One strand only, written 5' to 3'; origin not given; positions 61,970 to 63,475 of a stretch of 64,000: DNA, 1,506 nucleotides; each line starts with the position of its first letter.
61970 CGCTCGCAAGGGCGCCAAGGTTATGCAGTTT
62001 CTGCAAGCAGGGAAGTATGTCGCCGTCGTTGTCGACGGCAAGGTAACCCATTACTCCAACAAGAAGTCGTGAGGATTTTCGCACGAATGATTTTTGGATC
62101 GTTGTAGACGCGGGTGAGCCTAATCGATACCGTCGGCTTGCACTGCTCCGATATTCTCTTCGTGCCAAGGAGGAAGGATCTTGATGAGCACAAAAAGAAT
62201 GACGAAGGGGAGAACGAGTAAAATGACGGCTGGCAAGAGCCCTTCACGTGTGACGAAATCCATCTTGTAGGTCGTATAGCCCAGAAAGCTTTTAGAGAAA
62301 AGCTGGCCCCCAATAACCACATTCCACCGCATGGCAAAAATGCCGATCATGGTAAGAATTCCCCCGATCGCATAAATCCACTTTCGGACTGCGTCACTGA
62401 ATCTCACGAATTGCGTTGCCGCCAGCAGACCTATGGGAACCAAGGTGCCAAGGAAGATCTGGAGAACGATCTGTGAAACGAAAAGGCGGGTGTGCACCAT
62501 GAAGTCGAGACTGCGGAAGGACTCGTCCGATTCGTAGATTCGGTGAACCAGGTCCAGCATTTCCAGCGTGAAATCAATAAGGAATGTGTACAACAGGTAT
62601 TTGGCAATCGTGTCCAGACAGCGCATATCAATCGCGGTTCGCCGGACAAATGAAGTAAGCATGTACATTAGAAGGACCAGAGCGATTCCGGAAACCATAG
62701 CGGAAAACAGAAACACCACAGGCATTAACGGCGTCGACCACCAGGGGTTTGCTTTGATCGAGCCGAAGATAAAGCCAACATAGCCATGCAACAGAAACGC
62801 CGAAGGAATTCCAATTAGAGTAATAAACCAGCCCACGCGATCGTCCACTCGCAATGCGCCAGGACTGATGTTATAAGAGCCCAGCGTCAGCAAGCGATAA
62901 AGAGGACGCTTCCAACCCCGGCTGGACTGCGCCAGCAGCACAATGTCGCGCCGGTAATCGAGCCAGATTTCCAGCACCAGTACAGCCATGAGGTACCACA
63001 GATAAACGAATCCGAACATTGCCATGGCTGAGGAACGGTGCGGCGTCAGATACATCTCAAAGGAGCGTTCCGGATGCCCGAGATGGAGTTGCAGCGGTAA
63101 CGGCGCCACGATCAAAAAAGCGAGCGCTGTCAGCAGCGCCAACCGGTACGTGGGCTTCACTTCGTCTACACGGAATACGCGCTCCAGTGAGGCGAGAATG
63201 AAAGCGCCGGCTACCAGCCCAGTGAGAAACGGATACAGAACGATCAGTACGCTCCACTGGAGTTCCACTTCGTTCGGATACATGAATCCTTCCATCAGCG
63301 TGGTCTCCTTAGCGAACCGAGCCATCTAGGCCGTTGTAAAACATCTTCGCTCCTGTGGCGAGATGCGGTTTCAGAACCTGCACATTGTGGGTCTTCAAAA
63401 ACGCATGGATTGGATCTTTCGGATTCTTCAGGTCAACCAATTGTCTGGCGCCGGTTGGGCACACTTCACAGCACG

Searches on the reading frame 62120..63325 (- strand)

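Call 91: search_protein_families(library=pfam, proteins=[window:62120-63325:-], max_evalue=0.00001)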
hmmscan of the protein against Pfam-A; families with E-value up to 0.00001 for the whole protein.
window:62120-63325:- (401 aa): 1 family
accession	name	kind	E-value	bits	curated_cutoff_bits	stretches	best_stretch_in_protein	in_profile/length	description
PF03916.19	NrfD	-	5e-36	125.3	25.8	1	21-343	8-311/313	Polysulphide reductase, NrfD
